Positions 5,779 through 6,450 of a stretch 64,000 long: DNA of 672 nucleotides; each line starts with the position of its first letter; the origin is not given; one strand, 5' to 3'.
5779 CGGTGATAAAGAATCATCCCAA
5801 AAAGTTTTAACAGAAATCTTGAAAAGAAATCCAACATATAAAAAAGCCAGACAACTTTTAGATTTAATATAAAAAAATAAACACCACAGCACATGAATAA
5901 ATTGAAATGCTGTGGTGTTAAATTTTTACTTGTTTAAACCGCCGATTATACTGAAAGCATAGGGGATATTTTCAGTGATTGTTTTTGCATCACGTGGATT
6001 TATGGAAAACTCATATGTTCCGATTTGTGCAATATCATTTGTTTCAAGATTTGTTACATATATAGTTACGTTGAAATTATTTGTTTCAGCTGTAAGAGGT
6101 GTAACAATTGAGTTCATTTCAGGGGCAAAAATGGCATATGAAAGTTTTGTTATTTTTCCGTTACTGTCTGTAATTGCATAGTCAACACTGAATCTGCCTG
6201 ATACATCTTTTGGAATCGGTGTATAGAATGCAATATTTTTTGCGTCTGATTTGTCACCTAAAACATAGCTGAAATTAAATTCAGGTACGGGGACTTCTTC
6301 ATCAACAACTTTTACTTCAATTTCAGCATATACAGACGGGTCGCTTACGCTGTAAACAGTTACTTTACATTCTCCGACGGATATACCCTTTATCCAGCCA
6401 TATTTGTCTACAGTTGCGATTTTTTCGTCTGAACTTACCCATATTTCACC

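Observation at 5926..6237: A secreted dockerin protein carries a copy of the PknB kinase's extracellular post-PASTA domain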

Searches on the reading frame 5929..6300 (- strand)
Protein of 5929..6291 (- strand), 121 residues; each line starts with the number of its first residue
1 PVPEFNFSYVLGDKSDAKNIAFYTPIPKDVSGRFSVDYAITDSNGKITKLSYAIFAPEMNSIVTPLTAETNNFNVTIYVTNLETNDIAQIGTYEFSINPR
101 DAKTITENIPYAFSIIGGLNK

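Call 5: search_solved_structures(query=window:5929-6291:-, max_evalue=10, show_alignments=2)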
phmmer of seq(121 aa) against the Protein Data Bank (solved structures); distinct sequences matched with E-value up to 10: 2.
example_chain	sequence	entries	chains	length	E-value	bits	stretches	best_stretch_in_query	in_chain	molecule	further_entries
3cnf_T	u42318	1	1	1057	0.3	14.7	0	6-100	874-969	VP3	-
3iz3_A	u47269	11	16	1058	1.4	12.6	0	11-72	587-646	Structural protein VP3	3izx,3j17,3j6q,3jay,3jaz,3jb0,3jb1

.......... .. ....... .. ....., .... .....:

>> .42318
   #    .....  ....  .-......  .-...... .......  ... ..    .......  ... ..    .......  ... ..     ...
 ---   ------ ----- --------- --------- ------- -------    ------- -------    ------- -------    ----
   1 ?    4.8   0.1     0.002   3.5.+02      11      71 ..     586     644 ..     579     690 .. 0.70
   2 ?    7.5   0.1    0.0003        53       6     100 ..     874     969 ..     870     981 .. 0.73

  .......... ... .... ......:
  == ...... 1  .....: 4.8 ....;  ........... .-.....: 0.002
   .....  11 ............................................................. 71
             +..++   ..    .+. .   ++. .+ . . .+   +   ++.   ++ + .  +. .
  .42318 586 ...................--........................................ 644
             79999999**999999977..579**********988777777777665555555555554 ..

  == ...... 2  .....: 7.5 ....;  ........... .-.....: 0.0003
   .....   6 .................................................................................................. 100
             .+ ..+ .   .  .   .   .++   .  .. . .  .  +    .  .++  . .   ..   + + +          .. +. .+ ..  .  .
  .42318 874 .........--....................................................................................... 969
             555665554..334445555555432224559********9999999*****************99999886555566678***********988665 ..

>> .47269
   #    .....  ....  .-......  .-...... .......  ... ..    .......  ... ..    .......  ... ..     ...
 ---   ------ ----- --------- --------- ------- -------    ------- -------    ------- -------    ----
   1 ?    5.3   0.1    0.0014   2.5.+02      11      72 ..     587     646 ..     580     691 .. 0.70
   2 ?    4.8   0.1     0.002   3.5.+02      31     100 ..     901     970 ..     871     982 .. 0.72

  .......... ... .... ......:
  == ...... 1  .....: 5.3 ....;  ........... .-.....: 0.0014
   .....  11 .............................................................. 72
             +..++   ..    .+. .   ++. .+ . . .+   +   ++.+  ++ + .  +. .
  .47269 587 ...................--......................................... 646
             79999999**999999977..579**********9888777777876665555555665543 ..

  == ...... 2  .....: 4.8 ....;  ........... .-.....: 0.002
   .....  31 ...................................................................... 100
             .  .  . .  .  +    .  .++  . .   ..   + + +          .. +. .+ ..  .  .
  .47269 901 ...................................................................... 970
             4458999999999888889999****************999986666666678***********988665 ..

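Call 7: find_homologous_proteins(query=window:5929-6291:-, max_evalue=0.01)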
Query seq(121 aa): 3 candidates shared short words with the query, none scored E <= 0.01.

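Call 14: find_homologous_proteins(query=A1, max_evalue=0.01)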
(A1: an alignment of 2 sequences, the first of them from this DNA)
Query A1 (2 sequences): 21 candidates shared short words with the query, none scored E <= 0.01.

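Call 16: search_protein_representatives(alignment_id=A1)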
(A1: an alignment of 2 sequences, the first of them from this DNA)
Query: 2 sequences, 128 profile positions. Proteins with E-value up to 0.001 (for the whole library): 71; up to 1e-10: 31; up to 1e-30: 1. The best 71 are listed.
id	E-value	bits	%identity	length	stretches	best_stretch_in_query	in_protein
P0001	1.2e-41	157.8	-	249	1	1-126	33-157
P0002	7.9e-30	119.6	-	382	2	1-125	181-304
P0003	3.6e-29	117.5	-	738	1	4-122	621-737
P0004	9.0e-29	116.2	-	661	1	8-127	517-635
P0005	1.1e-28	115.9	-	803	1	2-126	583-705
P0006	5.9e-27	110.3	-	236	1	2-127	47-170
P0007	9.8e-26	106.4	-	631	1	2-126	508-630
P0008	4.4e-24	101.0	-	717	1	3-125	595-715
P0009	2.1e-23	98.8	-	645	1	10-127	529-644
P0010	4.5e-22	94.5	-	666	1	5-122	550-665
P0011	7.0e-22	93.9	-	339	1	5-127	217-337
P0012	5.5e-21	91.0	-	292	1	1-125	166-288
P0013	2.8e-20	88.7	-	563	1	2-126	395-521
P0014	1.8e-19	86.1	-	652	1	10-125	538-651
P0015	2.1e-18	82.6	-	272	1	9-125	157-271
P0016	1.3e-17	80.1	-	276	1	20-126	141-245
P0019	8.1e-17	77.5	-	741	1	5-126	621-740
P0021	9.6e-17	77.3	-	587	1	10-124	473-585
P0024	3.0e-15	72.5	-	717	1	12-127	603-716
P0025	1.9e-14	69.9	-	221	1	27-125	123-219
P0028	1.8e-12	63.5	-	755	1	3-125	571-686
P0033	2.3e-10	56.7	-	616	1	3-125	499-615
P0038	6.9e-09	51.9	-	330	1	15-122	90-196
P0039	7.8e-09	51.7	-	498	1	2-122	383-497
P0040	1.1e-08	51.2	-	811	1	6-126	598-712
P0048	5.2e-07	45.8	-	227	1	17-127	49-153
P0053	4.9e-06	42.7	-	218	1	22-121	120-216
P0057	1.7e-05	40.9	-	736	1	3-125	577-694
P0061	6.2e-05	39.1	-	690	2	68-127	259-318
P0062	1.2e-04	38.1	-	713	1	3-124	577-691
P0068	4.9e-04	36.2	-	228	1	20-122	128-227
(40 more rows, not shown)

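Call 26: find_homologous_proteins(query=A2, max_evalue=0.001)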
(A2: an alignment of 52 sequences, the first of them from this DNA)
Query A2 (52 sequences) (105 aa, profile of the alignment): 5 proteins with E <= 0.001 among 641 candidates.
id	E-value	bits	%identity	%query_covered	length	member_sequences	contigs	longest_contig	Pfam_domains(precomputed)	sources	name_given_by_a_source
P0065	2.8e-17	81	50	10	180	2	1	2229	PF03793.25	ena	-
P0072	4.2e-16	77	33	41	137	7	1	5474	-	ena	-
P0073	1.9e-15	75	21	82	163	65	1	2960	PF03793.25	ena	-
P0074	1.8e-14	71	20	80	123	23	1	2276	-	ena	-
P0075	2.3e-14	71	20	82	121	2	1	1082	-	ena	-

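Call 33: predict_structure(alignment_id=A2)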
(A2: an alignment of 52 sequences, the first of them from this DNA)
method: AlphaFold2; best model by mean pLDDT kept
length: 105 residues; sequences in the alignment: 52
mean_pLDDT: 96.6   pTM: 0.88
mean pLDDT of the five models: 96.6, 96.5, 96.3, 96.3, 95.8
residues with pLDDT >= 90: 99; 70-90: 6; 50-70: 0; < 50: 0
segments of 3 or more residues with pLDDT < 50: none
pLDDT, mean of each block of 10 residues (from residue 1): 94 97 97 98 97 97 98 98 97 98 85
secondary structure, 60 per line:
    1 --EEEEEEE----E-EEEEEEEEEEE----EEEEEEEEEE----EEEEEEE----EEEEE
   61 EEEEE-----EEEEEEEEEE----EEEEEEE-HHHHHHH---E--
elements in order: E3-9 E16-26 E31-40 E45-51 E56-65 E71-80 E85-91 H93-99

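Call 36: fold_search(model_id=the predicted structure, library=pdb)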
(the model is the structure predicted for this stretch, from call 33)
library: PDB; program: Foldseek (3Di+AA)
matches with E <= 10: 1222; with E <= 0.001: 0
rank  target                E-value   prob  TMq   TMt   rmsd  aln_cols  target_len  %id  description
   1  9y5y_B                3.5e-02  1.00  0.50  0.57   3.5        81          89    9  Structure of the Omicron Spike RBD bound by the monobody s19382 (local refinement from dimerized Spike protein ECDs) (released 2025-11-12)
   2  5uj6_A                4.1e-02  0.99  0.44  0.08   5.0        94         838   13  Crystal Structure of Bacteroides Uniformis beta-glucuronidase (released 2017-06-28)
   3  3rg1_C                4.1e-02  0.97  0.37  0.29   5.9        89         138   15  Crystal structure of the RP105/MD-1 complex (released 2011-08-31)
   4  5uj6_B                4.5e-02  1.00  0.50  0.08   4.3        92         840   13  Crystal Structure of Bacteroides Uniformis beta-glucuronidase (released 2017-06-28)
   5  6d50_A                5.2e-02  1.00  0.49  0.08   4.4        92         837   13  Bacteroides uniforms beta-glucuronidase 2 bound to D-glucaro-1,5-lactone (released 2018-10-17)
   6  3rg1_K                5.2e-02  0.97  0.37  0.30   5.9        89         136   15  Crystal structure of the RP105/MD-1 complex (released 2011-08-31)
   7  3m7o_A                6.1e-02  0.97  0.39  0.31   5.5        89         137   13  Crystal structure of mouse MD-1 in complex with phosphatidylcholine (released 2010-06-09)
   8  3rg1_D                6.1e-02  0.97  0.38  0.30   5.8        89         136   13  Crystal structure of the RP105/MD-1 complex (released 2011-08-31)
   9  3ead_A                6.8e-02  0.97  0.39  0.37   4.6        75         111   15  Crystal structure of CALX-CBD1 (released 2009-09-08)
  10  6d8g_A                7.1e-02  0.99  0.50  0.08   4.4        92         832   14  D341A D367A calcium binding mutant of Bacteroides uniformis beta-glucuronidase 2 (released 2018-10-17)
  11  3m7o_B                7.1e-02  0.95  0.37  0.31   5.6        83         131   12  Crystal structure of mouse MD-1 in complex with phosphatidylcholine (released 2010-06-09)
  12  7rsk_A                7.5e-02  0.99  0.47  0.08   4.7        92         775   11  The crystal structure from microfluidic crystals of glycosyl hydrolase family 2 (GH2) member from Bacteroides cellulos (released 2021-08-25)
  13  5t98_A                7.5e-02  0.99  0.48  0.09   4.0        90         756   12  Crystal structure of BuGH2Awt (released 2017-09-13)
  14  6d8g_B                8.3e-02  1.00  0.51  0.08   4.7        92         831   14  D341A D367A calcium binding mutant of Bacteroides uniformis beta-glucuronidase 2 (released 2018-10-17)
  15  3ead_C                8.3e-02  0.97  0.40  0.38   4.3        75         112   15  Crystal structure of CALX-CBD1 (released 2009-09-08)
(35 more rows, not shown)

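Call 37: search_solved_structures(query=A2, max_evalue=10, show_alignments=1)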
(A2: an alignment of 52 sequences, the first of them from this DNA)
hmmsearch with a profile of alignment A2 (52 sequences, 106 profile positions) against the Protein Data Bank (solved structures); distinct sequences matched with E-value up to 10: 9.
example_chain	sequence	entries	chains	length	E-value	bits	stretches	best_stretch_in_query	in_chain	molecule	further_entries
2yn3_A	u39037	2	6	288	0.034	17.5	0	15-48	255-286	PUTATIVE INNER MEMBRANE PROTEIN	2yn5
6i5o_A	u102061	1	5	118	0.043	17.1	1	31-90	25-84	SPBc2 prophage-derived uncharacterized protein YomS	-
6nz0_Z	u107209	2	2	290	0.057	16.8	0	10-44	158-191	Dyslexia-associated protein KIAA0319-like protein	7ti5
7dm0_A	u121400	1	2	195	0.13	15.6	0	5-42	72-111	Biofilm-associated surface protein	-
1alq_A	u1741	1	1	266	0.22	14.9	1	22-86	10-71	CP254 BETA-LACTAMASE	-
9ik4_A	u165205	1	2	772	0.43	13.9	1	25-98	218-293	Phosphate transporter PHO1 homolog 1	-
9jf8_A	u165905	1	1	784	0.44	13.9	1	25-98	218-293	Phosphate transporter PHO1 homolog 1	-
6w8x_A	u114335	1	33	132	1.2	12.6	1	28-96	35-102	pilin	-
8fjs_A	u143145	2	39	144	1.6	12.1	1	28-96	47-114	Pilin_N domain-containing protein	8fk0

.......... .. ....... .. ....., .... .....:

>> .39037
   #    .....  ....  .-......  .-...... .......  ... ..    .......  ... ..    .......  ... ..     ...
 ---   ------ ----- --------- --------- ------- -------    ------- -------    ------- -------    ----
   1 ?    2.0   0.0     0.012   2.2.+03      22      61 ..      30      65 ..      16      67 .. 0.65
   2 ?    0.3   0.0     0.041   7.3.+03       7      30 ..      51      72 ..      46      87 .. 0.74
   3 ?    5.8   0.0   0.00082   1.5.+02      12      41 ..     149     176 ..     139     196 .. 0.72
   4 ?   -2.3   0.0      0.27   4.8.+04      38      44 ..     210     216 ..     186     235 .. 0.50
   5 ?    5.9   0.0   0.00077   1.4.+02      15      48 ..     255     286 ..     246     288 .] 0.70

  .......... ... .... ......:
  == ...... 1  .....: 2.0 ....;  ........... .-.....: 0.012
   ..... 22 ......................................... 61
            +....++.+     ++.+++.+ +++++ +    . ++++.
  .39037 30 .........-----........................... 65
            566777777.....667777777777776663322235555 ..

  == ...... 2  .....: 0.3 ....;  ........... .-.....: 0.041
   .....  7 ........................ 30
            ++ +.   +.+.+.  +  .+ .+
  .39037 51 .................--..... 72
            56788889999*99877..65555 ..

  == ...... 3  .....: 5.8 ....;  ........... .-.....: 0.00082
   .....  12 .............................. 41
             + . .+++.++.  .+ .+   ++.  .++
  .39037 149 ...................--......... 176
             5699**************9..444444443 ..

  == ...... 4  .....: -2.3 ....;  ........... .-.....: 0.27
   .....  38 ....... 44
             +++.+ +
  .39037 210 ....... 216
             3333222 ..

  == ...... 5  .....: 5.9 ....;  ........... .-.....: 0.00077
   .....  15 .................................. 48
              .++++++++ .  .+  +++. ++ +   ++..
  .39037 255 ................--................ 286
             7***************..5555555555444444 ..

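Call 38: search_protein_families(library=pfam, alignment_id=A2, max_evalue=1)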
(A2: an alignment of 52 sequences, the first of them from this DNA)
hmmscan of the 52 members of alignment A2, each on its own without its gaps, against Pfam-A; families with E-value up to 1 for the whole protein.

A. member 1, seq(105 aa): 0 families

B. families by the number of members that match (of 52 scanned): 41 families (the first 25 are shown)
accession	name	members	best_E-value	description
PF21602.3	GldM_3rd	4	9.3e-05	GldM third domain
PF16403.11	Bact_surface_Ig-like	3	0.014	Bacterial surface protein, Ig-like domain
PF11589.14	DUF3244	2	0.0021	Domain of unknown function (DUF3244)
PF15418.12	DUF4625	2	0.0044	Domain of unknown function (DUF4625)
PF18911.6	PKD_4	2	0.011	PKD domain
PF12245.14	Big_3_2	2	0.012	Bacterial Ig-like domain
PF13754.12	Big_3_4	2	0.059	Domain of unknown function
PF24837.1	AMIN-like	2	0.082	AMIN-like domain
PF20377.3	DUF6672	1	0.0026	Family of unknown function (DUF6672)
PF25513.1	P2_C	1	0.0094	Viral coat protein P2 C-terminal domain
PF20578.4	aBig_2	1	0.014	Atrophied bacterial Ig domain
PF14356.11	DUF4403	1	0.019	Domain of unknown function (DUF4403)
PF17166.9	DUF5126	1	0.023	Domain of unknown function (DUF5126)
PF17963.7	Big_9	1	0.029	Bacterial Ig domain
PF19077.6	Big_13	1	0.033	Bacterial Ig-like domain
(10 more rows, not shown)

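Call 55: search_protein_families(library=pfam, proteins=[P0004, P0016, P0038, P0048, P0061, P0053, P0033, P0011, P0039, P0025], max_evalue=0.001)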
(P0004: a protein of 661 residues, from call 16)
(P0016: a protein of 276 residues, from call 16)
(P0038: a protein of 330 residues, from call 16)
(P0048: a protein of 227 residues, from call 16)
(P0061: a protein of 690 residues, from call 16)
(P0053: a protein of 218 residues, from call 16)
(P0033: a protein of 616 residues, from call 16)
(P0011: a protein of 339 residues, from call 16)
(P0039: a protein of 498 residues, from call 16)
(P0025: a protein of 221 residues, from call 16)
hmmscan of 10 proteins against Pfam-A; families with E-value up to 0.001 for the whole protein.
P0004 (661 aa): 1 family
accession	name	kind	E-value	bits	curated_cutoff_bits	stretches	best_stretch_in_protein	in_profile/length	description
PF03793.24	PASTA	-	0.0005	20.4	23.2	0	489-528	5-52/64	PASTA domain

P0016 (276 aa): 0 families

P0038 (330 aa): 0 families

P0048 (227 aa): 1 family
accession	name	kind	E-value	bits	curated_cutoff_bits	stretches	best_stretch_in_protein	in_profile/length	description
PF00404.24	Dockerin_1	-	0.00091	19.8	22.9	0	190-207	2-19/57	Dockerin type I domain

P0061 (690 aa): 1 family
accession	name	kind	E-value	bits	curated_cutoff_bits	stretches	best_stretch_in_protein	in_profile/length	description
PF03793.24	PASTA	-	3.5e-09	36.9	23.2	1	148-206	2-62/64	PASTA domain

P0053 (218 aa): 0 families

P0033 (616 aa): 1 family
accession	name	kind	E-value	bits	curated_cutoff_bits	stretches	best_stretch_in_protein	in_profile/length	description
PF03793.24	PASTA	-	7.6e-24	83.9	23.2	3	381-443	2-64/64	PASTA domain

P0011 (339 aa): 1 family
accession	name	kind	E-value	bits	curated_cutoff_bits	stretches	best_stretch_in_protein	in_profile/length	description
PF03793.24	PASTA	-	2.3e-30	104.8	23.2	3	168-227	3-64/64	PASTA domain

P0039 (498 aa): 1 family
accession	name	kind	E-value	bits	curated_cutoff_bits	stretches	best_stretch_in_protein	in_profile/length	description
PF03793.24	PASTA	-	1.1e-29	102.6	23.2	2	268-328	3-64/64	PASTA domain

P0025 (221 aa): 1 family
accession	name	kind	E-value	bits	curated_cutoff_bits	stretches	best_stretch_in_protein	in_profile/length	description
PF02368.24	Big_2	-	1.3e-08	35.1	22.8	1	7-60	18-72/79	Bacterial Ig-like domain (group 2)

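Call 65: list_cluster_members(proteins=[P0003, P0005, P0008, P0010, P0019, P0028, P0040, P0057, P0062, P0011])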
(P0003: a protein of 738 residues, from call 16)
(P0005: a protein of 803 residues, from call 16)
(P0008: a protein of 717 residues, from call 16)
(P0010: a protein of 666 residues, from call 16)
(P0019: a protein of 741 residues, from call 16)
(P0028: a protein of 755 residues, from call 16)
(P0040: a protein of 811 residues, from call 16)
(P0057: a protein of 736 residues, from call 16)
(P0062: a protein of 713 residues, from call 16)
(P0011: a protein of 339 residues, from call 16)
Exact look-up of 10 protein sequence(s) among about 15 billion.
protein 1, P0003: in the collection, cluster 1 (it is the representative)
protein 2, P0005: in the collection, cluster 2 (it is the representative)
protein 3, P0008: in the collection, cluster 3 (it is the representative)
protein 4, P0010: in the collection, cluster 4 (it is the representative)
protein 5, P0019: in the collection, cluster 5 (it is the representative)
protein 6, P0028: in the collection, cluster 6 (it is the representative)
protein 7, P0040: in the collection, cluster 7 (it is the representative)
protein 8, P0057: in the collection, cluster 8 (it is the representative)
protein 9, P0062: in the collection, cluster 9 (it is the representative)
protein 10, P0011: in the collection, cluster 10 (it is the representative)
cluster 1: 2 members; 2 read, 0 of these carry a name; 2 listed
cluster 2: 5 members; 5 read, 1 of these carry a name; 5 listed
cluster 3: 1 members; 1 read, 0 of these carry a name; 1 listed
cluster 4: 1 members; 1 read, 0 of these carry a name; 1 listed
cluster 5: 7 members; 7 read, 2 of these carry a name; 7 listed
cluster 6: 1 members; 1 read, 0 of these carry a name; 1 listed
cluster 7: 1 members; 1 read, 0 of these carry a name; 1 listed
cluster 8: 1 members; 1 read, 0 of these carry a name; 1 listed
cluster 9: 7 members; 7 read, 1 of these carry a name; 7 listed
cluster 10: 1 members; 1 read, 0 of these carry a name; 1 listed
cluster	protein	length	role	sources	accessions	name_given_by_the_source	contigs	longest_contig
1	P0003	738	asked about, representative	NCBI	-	-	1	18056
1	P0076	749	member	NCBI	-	-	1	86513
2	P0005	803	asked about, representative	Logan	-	-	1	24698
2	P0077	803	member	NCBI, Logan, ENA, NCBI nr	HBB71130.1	MAG TPA: Stk1 family PASTA domain-containing Ser/Thr kinase [Ruminococcus sp.] | Stk1 family PASTA domain-containing Ser/Thr kinase [Ruminococcus sp.]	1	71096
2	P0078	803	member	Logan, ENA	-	-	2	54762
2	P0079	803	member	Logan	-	-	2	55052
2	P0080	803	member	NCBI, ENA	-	-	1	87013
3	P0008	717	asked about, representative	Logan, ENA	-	-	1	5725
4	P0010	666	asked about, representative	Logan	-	-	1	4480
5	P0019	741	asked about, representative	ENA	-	-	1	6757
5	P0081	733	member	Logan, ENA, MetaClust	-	\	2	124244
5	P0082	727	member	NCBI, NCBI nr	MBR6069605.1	MAG: Ig-like domain-containing protein [Ruminococcus sp.] | Ig-like domain-containing protein [Ruminococcus sp.]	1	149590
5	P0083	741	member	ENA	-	-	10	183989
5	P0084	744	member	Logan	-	-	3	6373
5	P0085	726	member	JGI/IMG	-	-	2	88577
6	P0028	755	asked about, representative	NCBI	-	-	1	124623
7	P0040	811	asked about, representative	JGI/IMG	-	-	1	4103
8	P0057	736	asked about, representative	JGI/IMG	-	-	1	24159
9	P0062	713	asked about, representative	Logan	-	-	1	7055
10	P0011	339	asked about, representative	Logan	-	-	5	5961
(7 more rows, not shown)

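Call 68: fold_search(model_id=the predicted structure, library=viral)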
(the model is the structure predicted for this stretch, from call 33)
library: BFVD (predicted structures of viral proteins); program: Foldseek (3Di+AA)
matches with E <= 10: 1105; with E <= 0.001: 0
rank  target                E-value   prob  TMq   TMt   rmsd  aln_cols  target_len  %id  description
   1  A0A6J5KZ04            1.8e-02  1.00  0.55  0.52   3.2        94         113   11  Uncharacterized protein [uncultured Caudovirales phage]
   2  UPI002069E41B         2.6e-02  0.99  0.45  0.44   9.8       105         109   11  (no name look-up for this kind of identifier)
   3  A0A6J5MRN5            2.9e-02  0.99  0.46  0.44   3.8        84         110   13  Uncharacterized protein [uncultured Caudovirales phage]
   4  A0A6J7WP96            3.1e-02  0.98  0.42  0.16   4.4        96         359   14  Uncharacterized protein [uncultured Caudovirales phage]
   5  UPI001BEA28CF         3.4e-02  0.99  0.41  0.11   3.4        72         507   19  (no name look-up for this kind of identifier)
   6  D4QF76                3.6e-02  0.98  0.44  0.27  17.1       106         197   12  Uncharacterized protein [Aeropyrum pernix bacilliform virus 1 (isolate -/Japan/Tanaka/2005)]
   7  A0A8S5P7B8            3.7e-02  0.92  0.41  0.12  15.6       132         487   13  Fibronectin type-III domain-containing protein [Siphoviridae sp. ctsUY14]
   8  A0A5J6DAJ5            6.2e-02  0.94  0.38  0.35   7.0        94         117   13  Putative tail fiber protein [Erwinia phage pEp_SNUABM_01]
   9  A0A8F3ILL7            6.6e-02  1.00  0.53  0.39   3.4        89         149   10  (no name in the UniProt tables at hand)
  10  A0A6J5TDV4            6.6e-02  0.97  0.40  0.13   4.0        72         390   14  Uncharacterized protein [uncultured Caudovirales phage]
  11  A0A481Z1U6            7.6e-02  0.96  0.45  0.12   5.5        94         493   12  Phosphatidylserine decarboxylase [Mimivirus LCMiAC02]
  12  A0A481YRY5            8.9e-02  0.94  0.43  0.20   4.9        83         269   16  Uncharacterized protein [Iridovirus LCIVAC01]
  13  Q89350                9.4e-02  0.94  0.49  0.32   7.4       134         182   10  Uncharacterized protein [Paramecium bursaria Chlorella virus 1]
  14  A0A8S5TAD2            1.0e-01  1.00  0.55  0.36   3.3        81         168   12  BppU domain protein [Siphoviridae sp. ct0Wl9]
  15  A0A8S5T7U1            1.0e-01  0.97  0.45  0.10   4.4        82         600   15  Tyrosine phosphatase family protein [Siphoviridae sp. ctAsH36]
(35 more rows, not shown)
